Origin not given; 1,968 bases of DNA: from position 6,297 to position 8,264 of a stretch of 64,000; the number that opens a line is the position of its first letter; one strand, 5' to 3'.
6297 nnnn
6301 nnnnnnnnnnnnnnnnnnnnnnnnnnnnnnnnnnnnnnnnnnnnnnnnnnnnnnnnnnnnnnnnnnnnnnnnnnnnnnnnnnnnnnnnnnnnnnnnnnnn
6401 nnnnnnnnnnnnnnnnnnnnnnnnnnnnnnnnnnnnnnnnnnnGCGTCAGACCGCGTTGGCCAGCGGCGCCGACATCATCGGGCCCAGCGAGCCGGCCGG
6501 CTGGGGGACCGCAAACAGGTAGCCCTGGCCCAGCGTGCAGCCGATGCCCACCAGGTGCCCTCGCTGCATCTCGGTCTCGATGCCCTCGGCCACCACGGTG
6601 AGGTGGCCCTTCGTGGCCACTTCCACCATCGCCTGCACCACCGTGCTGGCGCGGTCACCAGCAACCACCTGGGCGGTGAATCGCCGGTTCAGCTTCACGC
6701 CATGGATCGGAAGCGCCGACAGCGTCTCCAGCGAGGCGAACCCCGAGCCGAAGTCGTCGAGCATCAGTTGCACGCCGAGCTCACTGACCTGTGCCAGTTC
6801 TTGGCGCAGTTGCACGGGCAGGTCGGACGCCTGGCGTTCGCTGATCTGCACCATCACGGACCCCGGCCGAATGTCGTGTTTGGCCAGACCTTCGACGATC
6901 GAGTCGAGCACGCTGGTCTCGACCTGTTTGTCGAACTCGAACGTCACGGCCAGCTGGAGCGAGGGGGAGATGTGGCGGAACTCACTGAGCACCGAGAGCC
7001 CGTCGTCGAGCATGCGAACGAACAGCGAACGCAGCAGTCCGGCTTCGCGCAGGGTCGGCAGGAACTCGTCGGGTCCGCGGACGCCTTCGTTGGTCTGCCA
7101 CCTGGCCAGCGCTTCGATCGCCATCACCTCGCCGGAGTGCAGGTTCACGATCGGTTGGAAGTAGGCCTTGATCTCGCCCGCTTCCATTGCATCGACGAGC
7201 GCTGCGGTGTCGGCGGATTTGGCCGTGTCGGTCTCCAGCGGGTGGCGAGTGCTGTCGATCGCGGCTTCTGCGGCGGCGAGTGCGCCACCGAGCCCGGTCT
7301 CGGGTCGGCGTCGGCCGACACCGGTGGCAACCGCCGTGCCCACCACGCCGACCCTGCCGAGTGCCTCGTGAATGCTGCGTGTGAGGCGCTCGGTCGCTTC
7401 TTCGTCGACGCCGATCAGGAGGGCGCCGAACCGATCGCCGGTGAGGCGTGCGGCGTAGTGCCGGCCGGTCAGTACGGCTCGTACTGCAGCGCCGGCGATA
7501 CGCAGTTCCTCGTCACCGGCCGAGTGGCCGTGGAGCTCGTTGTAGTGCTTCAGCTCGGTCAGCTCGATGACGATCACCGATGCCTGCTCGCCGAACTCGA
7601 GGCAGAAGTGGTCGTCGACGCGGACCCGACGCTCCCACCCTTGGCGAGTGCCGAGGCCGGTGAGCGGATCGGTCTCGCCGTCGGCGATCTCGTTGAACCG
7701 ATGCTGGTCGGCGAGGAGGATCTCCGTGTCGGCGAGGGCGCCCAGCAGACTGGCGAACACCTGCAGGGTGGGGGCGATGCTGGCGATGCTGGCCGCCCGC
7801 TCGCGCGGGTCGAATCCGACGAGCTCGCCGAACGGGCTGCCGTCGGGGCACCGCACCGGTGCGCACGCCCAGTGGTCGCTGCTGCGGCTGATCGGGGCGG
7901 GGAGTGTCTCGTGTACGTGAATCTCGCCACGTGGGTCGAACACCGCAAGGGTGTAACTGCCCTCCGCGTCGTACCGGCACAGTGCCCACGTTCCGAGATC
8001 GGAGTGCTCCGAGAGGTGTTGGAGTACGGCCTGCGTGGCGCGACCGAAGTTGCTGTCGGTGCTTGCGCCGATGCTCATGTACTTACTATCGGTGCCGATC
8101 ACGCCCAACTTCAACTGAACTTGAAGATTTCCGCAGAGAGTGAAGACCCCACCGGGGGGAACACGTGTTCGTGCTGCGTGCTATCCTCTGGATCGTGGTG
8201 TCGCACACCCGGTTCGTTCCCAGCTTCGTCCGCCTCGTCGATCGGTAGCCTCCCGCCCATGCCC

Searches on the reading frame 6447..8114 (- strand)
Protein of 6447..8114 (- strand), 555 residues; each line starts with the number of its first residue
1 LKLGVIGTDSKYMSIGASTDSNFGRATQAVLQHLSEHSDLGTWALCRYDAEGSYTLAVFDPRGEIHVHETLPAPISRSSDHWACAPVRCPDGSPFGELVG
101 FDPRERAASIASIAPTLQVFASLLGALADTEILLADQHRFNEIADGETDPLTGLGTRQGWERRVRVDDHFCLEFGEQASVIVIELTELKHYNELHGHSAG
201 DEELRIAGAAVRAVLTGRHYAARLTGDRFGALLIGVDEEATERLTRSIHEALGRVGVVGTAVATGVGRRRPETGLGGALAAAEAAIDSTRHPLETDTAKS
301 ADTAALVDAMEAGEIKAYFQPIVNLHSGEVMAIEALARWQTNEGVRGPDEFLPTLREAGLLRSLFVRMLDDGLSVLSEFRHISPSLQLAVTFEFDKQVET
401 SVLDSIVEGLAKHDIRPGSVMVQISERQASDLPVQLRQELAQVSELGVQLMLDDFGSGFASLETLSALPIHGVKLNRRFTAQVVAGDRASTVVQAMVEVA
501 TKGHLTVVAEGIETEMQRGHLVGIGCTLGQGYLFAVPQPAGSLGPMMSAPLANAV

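Call 6: search_protein_families(library=pfam, proteins=[window:6447-8114:-])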
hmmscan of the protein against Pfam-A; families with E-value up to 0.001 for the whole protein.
window:6447-8114:- (555 aa): 2 families
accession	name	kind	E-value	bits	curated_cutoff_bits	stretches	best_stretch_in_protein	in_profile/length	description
PF00563.25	EAL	-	1.5e-48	165.7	31.3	1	305-537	3-236/236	EAL domain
PF00990.26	GGDEF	-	4.8e-15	56.1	23.8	1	148-252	3-107/161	Diguanylate cyclase, GGDEF domain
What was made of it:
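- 6447..8078 (-): Gene for an N-terminal sensor-like domain + degenerate GGDEF + EAL protein (543 aa), divergent from uvrA and convergent with uvrB. Pfam (call 6).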

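Call 20: find_related_loci(query=window:6447-8078:-, collection=metagenome_contigs, flank=3000)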
Query window:6447-8078:- (543 aa) in metagenome_contigs; peptide patterns used: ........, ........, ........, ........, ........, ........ (x = any residue, [..] = any of these).
366 stretches matched a pattern; 112 encode a relative of the query (tblastn E <= 1e-3); the best 80 are kept; 80 distinct loci.
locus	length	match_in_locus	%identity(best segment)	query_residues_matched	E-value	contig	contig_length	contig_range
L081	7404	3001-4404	30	74-525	1e-44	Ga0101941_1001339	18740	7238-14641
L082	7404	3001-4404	30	74-525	1e-44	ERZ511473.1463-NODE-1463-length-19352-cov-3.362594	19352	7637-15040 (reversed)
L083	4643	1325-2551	32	137-525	7e-44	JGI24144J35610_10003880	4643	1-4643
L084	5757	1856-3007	31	164-525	1e-42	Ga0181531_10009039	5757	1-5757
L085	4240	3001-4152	31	164-525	1e-42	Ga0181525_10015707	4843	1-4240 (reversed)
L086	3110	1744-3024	29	137-537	4e-42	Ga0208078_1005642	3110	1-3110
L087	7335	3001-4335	31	113-537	4e-41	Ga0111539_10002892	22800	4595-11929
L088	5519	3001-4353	29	113-540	3e-41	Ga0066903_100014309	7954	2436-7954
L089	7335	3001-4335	31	113-537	4e-41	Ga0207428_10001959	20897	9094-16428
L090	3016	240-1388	31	167-529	3e-40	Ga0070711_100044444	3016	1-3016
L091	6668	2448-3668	32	137-525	5e-40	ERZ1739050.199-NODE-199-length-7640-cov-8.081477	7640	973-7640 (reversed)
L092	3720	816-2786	31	75-525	7e-40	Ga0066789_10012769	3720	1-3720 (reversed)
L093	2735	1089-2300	31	137-525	7e-40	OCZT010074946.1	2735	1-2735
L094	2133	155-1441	27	133-537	2e-39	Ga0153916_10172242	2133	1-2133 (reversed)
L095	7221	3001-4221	31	137-525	5e-38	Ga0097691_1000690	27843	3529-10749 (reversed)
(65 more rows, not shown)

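Call 34: find_homologous_proteins(query=window:6447-8078:-, max_evalue=1e-20)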
Query window:6447-8078:- (543 aa): 651 proteins with E <= 1e-20 among 8000 candidates; the best 120 are listed.
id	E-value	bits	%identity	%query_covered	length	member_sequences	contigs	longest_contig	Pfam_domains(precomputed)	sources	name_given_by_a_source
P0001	0.0e+0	1195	100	100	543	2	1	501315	PF00563.26,PF00990.27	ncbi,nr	ncbi:MAG: GGDEF domain-containing phosphodiesterase [Actinomycetota bacterium]|nr:GGDEF domain-conta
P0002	0.0e+0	1012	85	100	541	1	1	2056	PF00563.26,PF00990.27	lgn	-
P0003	9.0e-257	871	73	100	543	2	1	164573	PF00563.26,PF00990.27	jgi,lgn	-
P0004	7.4e-236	802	67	100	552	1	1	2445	PF00563.26,PF00990.27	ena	-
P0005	2.3e-226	771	65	100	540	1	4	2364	PF00563.26,PF00990.27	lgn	-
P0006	1.0e-221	756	65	100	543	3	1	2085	PF00563.26,PF00990.27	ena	-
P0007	5.2e-186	638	56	100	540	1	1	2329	PF00563.26,PF00990.27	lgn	-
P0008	2.3e-183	629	54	100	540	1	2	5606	PF00563.26,PF00990.27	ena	-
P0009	1.1e-182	627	55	100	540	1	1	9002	PF00563.26,PF00990.27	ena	-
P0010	3.0e-182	625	54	100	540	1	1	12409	PF00563.26,PF00990.27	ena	-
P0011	4.9e-182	625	56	100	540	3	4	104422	PF00563.26,PF00990.27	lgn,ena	-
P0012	1.4e-181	623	55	100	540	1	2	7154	PF00563.26,PF00990.27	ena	-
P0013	2.3e-180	619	55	100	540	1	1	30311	PF00563.26,PF00990.27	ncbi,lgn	ncbi:MAG: phosphodiesterase [Ilumatobacteraceae bacterium]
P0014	3.5e-180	619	55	100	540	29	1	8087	PF00563.26,PF00990.27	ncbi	-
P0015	1.3e-179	617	55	100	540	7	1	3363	PF00563.26,PF00990.27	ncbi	-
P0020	1.6e-175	603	55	100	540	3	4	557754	PF00563.26,PF00990.27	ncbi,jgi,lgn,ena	-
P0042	4.3e-159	549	50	99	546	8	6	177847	PF00563.26,PF00990.27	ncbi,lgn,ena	-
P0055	9.8e-155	535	49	98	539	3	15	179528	PF00563.26,PF00990.27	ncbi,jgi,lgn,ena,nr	ncbi:MAG: bifunctional diguanylate cyclase/phosphodiesterase [Ilumatobacteraceae bacterium]|nr:bifun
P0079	2.7e-145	503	46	96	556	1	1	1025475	PF00563.26,PF00990.27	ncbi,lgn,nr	ncbi:MAG: bifunctional diguanylate cyclase/phosphodiesterase [Actinomycetia bacterium]|nr:bifunction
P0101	1.3e-129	452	45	100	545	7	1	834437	PF00563.26,PF00990.27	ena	-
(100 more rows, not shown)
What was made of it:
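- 6447..8078 (-): Exact match to NCBI MAG protein P0001; orthologues that cover the whole query are 536-612 aa, most 540-546 (call 34).
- Checked: The real start is almost certainly ATG 8078, which gives 80 nt. The 543-aa product is identical to an NCBI-annotated MAG protein, and the orthologues that cover the whole query are 536-612 aa, most of them 540-546 (call 34).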

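Call 35: find_encoding_contigs(protein=P0003, flank=4000, max_places=2)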
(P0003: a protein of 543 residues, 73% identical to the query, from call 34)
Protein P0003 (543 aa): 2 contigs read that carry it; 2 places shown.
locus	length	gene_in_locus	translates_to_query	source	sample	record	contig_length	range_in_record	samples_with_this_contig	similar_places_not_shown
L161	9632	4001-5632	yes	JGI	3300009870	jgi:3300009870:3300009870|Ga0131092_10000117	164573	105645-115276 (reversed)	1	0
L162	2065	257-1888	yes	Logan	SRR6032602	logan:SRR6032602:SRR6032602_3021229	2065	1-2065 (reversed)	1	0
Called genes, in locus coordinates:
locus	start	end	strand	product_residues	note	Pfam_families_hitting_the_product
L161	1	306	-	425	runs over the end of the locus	PF07690:MFS_1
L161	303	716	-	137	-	PF01850:PIN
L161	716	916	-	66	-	-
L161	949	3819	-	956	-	PF00005:ABC_tran (faint), PF02463:SMC_N (faint), PF03193:RsgA_GTPase (faint), PF13191:AAA_16 (faint), PF13555:AAA_29 (faint), PF20703:nSTAND1 (faint), PF17760:UvrA_inter, PF17755:UvrA_DNA-bind, +1 more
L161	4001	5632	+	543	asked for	PF00990:GGDEF, PF00563:EAL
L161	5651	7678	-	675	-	PF00270:DEAD (faint), PF04851:ResIII, PF17757:UvrB_inter, PF27431:UvrB_3rd, PF00271:Helicase_C, PF12344:UvrB, PF02151:UVR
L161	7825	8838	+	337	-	PF13302:Acetyltransf_3, PF00583:Acetyltransf_1, PF08445:FR47 (faint), PF00583:Acetyltransf_1, PF13508:Acetyltransf_7 (weak), PF13673:Acetyltransf_10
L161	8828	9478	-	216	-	PF01121:CoaE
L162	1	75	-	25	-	?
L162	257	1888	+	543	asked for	PF00990:GGDEF, PF00563:EAL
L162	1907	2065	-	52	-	?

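Call 36: find_encoding_contigs(protein=P0002, flank=4000, max_places=2)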
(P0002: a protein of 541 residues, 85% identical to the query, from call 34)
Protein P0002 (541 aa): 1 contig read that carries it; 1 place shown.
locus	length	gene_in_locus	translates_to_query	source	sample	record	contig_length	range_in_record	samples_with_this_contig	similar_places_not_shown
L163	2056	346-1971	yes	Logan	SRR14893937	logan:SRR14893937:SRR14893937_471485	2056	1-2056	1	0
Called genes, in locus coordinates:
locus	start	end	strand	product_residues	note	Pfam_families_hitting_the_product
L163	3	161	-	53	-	?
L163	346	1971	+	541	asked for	PF00990:GGDEF, PF00563:EAL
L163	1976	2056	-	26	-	?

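Call 37: find_encoding_contigs(protein=P0011, flank=4000, max_places=3)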
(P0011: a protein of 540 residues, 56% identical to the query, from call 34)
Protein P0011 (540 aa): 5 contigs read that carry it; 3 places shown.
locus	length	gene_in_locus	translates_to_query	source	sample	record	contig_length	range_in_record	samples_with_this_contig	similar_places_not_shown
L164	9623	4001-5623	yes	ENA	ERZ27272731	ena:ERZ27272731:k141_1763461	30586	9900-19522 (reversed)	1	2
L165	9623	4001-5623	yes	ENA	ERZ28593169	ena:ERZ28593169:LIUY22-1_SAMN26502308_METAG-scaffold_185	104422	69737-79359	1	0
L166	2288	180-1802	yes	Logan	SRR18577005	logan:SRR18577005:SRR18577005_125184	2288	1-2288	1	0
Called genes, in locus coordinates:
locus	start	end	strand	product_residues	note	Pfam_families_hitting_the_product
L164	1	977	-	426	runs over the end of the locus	PF07690:MFS_1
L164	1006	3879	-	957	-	PF00005:ABC_tran (faint), PF02463:SMC_N (faint), PF03193:RsgA_GTPase (faint), PF13191:AAA_16 (faint), PF13555:AAA_29 (faint), PF20703:nSTAND1 (faint), PF17760:UvrA_inter, PF17755:UvrA_DNA-bind, +1 more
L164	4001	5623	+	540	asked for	PF00990:GGDEF, PF00563:EAL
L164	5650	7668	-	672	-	PF00270:DEAD (faint), PF04851:ResIII, PF17757:UvrB_inter, PF27431:UvrB_3rd, PF00271:Helicase_C, PF12344:UvrB, PF02151:UVR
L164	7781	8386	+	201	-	PF00583:Acetyltransf_1, PF13508:Acetyltransf_7 (weak)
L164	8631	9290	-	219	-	PF01121:CoaE, PF13238:AAA_18 (weak), PF13671:AAA_33 (faint)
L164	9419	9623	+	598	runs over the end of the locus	PF13492:GAF_3 (weak), PF07730:HisKA_3, PF02518:HATPase_c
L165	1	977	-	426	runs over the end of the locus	PF07690:MFS_1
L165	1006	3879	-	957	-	PF00005:ABC_tran (faint), PF02463:SMC_N (faint), PF03193:RsgA_GTPase (faint), PF13191:AAA_16 (faint), PF13555:AAA_29 (faint), PF20703:nSTAND1 (faint), PF17760:UvrA_inter, PF17755:UvrA_DNA-bind, +1 more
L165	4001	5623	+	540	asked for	PF00990:GGDEF, PF00563:EAL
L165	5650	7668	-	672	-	PF00270:DEAD (faint), PF04851:ResIII, PF17757:UvrB_inter, PF27431:UvrB_3rd, PF00271:Helicase_C, PF12344:UvrB, PF02151:UVR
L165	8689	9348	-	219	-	PF01121:CoaE, PF13238:AAA_18 (weak), PF13671:AAA_33 (faint)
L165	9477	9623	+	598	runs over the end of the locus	PF13492:GAF_3 (weak), PF07730:HisKA_3, PF02518:HATPase_c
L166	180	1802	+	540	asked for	PF00990:GGDEF, PF00563:EAL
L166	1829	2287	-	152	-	?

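Call 39: find_encoding_contigs(protein=P0004, flank=3500, max_places=2)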
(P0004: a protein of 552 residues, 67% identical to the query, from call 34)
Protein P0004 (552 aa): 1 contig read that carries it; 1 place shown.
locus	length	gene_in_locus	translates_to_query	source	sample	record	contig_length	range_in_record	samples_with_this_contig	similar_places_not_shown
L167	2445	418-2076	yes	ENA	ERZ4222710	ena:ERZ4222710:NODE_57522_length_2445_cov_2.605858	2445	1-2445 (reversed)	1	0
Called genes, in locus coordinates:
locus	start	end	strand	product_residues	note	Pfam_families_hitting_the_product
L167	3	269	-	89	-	?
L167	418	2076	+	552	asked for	PF00990:GGDEF, PF00563:EAL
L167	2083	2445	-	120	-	?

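Call 40: find_encoding_contigs(protein=P0005, flank=3500, max_places=3)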
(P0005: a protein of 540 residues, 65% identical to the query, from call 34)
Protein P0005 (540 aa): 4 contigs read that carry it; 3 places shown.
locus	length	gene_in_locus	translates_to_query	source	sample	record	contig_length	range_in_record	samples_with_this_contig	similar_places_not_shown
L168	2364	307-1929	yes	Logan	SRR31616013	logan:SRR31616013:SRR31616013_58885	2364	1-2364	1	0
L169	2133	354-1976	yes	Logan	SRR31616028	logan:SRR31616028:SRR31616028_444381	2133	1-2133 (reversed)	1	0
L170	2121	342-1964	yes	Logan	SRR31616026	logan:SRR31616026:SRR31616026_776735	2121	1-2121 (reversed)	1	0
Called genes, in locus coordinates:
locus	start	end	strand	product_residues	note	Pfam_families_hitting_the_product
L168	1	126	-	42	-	?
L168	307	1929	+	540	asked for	PF00990:GGDEF, PF00563:EAL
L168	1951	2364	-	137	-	?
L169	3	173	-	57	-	?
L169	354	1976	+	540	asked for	PF00990:GGDEF, PF00563:EAL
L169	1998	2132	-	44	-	?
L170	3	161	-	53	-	?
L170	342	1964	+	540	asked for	PF00990:GGDEF, PF00563:EAL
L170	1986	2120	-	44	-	?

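Call 41: find_encoding_contigs(protein=P0020, flank=3500, max_places=2)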
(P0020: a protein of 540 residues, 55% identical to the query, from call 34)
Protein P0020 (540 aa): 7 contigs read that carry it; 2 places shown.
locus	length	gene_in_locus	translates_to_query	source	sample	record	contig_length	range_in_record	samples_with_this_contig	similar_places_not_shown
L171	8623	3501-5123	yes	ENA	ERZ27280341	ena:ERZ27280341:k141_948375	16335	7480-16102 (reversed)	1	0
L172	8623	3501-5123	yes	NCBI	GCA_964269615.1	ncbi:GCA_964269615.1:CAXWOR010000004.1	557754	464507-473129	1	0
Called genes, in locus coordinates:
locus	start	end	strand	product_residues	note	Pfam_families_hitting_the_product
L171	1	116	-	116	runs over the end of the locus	?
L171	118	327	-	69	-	-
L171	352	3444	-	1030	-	PF03193:RsgA_GTPase (faint), PF00005:ABC_tran (faint), PF02463:SMC_N (faint), PF13191:AAA_16 (faint), PF13555:AAA_29 (faint), PF20703:nSTAND1 (faint), PF17760:UvrA_inter, PF17755:UvrA_DNA-bind, +1 more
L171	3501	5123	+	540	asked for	PF00990:GGDEF, PF00563:EAL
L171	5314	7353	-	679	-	PF00270:DEAD (faint), PF04851:ResIII, PF17757:UvrB_inter, PF27431:UvrB_3rd, PF00271:Helicase_C, PF12344:UvrB, PF02151:UVR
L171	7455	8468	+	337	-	PF13302:Acetyltransf_3, PF08445:FR47 (faint), PF00583:Acetyltransf_1, PF13673:Acetyltransf_10 (weak), PF13508:Acetyltransf_7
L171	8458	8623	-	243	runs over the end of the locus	PF01121:CoaE, PF13238:AAA_18 (faint)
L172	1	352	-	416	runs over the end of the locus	PF07690:MFS_1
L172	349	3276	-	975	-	PF00005:ABC_tran (faint), PF02463:SMC_N (faint), PF03193:RsgA_GTPase (faint), PF13191:AAA_16 (faint), PF13555:AAA_29 (faint), PF20703:nSTAND1 (faint), PF17760:UvrA_inter, PF17755:UvrA_DNA-bind, +1 more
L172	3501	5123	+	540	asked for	PF00990:GGDEF, PF00563:EAL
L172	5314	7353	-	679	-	PF00270:DEAD (faint), PF04851:ResIII, PF17757:UvrB_inter, PF27431:UvrB_3rd, PF00271:Helicase_C, PF12344:UvrB, PF02151:UVR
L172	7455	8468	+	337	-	PF13302:Acetyltransf_3, PF08445:FR47 (faint), PF00583:Acetyltransf_1, PF13673:Acetyltransf_10 (weak), PF13508:Acetyltransf_7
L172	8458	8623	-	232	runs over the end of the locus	PF01121:CoaE, PF13238:AAA_18 (faint), PF13671:AAA_33 (faint)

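Call 42: find_encoding_contigs(protein=P0042, flank=3500, max_places=2)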
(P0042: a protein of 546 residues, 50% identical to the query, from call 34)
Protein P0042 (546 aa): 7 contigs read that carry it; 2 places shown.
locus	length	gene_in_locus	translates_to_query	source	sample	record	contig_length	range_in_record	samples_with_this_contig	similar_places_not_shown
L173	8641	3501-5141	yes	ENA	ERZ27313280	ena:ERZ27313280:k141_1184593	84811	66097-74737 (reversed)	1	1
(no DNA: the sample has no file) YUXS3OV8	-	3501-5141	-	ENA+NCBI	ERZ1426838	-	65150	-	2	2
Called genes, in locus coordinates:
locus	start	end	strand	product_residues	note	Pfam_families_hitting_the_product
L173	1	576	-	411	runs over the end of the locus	PF07690:MFS_1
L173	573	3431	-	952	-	PF00005:ABC_tran (faint), PF02463:SMC_N (faint), PF03193:RsgA_GTPase (faint), PF13191:AAA_16 (faint), PF13555:AAA_29 (faint), PF20703:nSTAND1 (faint), PF17760:UvrA_inter, PF17755:UvrA_DNA-bind, +1 more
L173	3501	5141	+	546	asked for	PF00990:GGDEF, PF00563:EAL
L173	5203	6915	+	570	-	PF09084:NMT1, PF03458:Gly_transporter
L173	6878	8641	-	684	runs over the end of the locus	PF04851:ResIII, PF00270:DEAD (faint), PF17757:UvrB_inter, PF27431:UvrB_3rd, PF00271:Helicase_C, PF12344:UvrB, PF02151:UVR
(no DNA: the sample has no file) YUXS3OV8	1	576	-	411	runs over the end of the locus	PF07690:MFS_1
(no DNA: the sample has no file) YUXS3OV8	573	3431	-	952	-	PF00005:ABC_tran (faint), PF02463:SMC_N (faint), PF03193:RsgA_GTPase (faint), PF13191:AAA_16 (faint), PF13555:AAA_29 (faint), PF20703:nSTAND1 (faint), PF17760:UvrA_inter, PF17755:UvrA_DNA-bind, +1 more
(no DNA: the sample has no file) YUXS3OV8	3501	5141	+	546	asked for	PF00990:GGDEF, PF00563:EAL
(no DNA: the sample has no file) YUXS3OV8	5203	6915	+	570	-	PF09084:NMT1, PF03458:Gly_transporter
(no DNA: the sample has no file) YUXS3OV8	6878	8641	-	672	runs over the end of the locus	PF00270:DEAD (faint), PF04851:ResIII, PF17757:UvrB_inter, PF27431:UvrB_3rd, PF00271:Helicase_C, PF12344:UvrB, PF02151:UVR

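Call 62: find_encoding_contigs(protein=P0055, flank=3500, max_places=2)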
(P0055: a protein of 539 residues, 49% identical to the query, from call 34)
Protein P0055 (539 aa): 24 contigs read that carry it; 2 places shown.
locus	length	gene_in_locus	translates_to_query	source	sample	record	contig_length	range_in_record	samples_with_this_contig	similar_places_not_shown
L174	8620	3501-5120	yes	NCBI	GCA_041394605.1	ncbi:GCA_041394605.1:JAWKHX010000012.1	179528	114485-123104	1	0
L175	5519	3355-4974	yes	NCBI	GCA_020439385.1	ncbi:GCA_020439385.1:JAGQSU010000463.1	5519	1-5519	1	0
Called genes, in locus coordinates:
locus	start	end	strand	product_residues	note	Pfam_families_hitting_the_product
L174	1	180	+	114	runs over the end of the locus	PF13559:DUF4129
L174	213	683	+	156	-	-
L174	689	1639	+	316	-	PF20030:bpMoxR, PF07726:AAA_3, PF07728:AAA_5, PF17863:AAA_lid_2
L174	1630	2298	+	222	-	-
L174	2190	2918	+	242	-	PF01882:DUF58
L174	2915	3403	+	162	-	-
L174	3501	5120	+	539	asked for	PF00990:GGDEF, PF00563:EAL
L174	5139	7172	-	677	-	PF00270:DEAD (faint), PF04851:ResIII, PF17757:UvrB_inter, PF27431:UvrB_3rd, PF00271:Helicase_C, PF12344:UvrB, PF02151:UVR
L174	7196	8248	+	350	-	PF13302:Acetyltransf_3, PF00583:Acetyltransf_1, PF13420:Acetyltransf_4 (faint), PF00583:Acetyltransf_1, PF13508:Acetyltransf_7, PF08445:FR47 (weak), PF13673:Acetyltransf_10 (weak)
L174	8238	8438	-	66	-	PF00903:Glyoxalase (weak)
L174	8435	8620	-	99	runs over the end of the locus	-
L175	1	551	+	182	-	?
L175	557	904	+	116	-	PF20030:bpMoxR (weak), PF07726:AAA_3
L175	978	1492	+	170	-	PF07726:AAA_3, PF17863:AAA_lid_2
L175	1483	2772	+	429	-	PF01882:DUF58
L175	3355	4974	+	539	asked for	PF00990:GGDEF, PF00563:EAL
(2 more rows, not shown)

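Call 63: find_encoding_contigs(protein=P0079, flank=3500, max_places=1)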
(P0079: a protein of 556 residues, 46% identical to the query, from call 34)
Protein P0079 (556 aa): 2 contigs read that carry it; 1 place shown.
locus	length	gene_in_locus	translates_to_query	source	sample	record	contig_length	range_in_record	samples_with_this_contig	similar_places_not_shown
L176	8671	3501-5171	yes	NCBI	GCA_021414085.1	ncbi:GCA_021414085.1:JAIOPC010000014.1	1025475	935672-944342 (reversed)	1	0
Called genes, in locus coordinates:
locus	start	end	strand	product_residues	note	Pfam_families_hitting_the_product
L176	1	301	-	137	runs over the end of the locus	PF01850:PIN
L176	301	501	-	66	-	-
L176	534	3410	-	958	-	PF00005:ABC_tran (faint), PF02463:SMC_N (faint), PF03193:RsgA_GTPase (faint), PF13191:AAA_16 (faint), PF13555:AAA_29 (faint), PF20703:nSTAND1 (faint), PF17760:UvrA_inter, PF17755:UvrA_DNA-bind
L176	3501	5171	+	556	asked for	PF00990:GGDEF, PF00563:EAL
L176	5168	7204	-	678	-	PF00270:DEAD (faint), PF04851:ResIII, PF17757:UvrB_inter, PF27431:UvrB_3rd, PF00271:Helicase_C, PF12344:UvrB, PF02151:UVR (weak)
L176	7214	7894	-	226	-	PF01121:CoaE, PF13207:AAA_17 (faint)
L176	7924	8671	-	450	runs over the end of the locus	PF00575:S1, PF21710:Spt6_S1 (faint), PF00575:S1, PF23459:S1_RRP5 (weak)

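Call 64: find_encoding_contigs(protein=P0101, flank=3500, max_places=1)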
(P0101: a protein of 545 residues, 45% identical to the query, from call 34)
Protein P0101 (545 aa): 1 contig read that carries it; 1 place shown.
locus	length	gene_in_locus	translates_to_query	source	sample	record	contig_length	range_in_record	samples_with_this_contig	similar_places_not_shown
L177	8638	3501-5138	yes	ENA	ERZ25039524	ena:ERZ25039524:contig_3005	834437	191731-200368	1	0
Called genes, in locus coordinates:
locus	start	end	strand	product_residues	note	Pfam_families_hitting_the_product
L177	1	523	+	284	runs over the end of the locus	PF01694:Rhomboid (weak), PF20216:DUF6576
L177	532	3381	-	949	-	PF00005:ABC_tran (faint), PF02463:SMC_N (faint), PF03193:RsgA_GTPase (faint), PF13191:AAA_16 (faint), PF13555:AAA_29 (faint), PF20703:nSTAND1 (faint), PF17760:UvrA_inter, PF17755:UvrA_DNA-bind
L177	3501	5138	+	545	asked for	PF00990:GGDEF, PF00563:EAL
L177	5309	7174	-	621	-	PF00270:DEAD (faint), PF04851:ResIII, PF17757:UvrB_inter, PF27431:UvrB_3rd, PF00271:Helicase_C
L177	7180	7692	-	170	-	PF19112:VanA_C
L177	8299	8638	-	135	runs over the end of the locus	PF07690:MFS_1 (weak)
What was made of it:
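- The uvrB / GGDEF-EAL / uvrA arrangement is conserved down to 45% protein identity (calls 35, 37, 41, 42, 63, 64).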
